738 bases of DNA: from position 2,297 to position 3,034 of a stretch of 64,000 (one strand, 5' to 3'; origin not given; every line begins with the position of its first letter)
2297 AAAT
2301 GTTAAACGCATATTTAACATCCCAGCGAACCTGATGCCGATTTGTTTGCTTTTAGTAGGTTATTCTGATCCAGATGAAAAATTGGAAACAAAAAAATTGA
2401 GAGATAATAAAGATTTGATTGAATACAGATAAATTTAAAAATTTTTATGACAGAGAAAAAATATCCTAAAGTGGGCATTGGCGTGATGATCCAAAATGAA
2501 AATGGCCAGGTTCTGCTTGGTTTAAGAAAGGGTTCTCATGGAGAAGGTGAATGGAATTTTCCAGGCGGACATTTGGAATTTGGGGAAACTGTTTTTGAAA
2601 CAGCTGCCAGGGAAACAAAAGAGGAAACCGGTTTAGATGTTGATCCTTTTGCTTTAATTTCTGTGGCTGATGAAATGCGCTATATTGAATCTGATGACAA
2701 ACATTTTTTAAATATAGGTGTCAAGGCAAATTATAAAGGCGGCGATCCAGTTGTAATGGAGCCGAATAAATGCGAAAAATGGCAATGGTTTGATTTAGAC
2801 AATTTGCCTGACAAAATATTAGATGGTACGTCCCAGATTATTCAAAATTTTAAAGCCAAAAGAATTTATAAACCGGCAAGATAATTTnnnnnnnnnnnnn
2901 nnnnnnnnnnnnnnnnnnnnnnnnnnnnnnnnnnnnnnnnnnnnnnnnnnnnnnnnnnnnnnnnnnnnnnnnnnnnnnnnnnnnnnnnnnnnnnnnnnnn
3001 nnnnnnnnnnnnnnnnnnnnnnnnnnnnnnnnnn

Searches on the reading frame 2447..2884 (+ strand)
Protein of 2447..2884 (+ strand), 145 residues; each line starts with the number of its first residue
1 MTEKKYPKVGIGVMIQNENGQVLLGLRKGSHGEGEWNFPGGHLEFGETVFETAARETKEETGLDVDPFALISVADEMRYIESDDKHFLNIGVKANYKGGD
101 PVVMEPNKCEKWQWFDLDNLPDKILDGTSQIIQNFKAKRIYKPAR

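Call 97: search_protein_families(library=pfam, proteins=[window:2447-2884:+], max_evalue=0.001)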
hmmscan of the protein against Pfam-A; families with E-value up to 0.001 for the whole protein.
window:2447-2884:+ (145 aa): 2 families
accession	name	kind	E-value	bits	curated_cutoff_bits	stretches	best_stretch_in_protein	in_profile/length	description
PF00293.34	NUDIX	-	4.8e-22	78.9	21.1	1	8-133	3-132/134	NUDIX domain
PF14815.12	NUDIX_4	-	0.00032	20.9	35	1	14-69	4-55/113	NUDIX domain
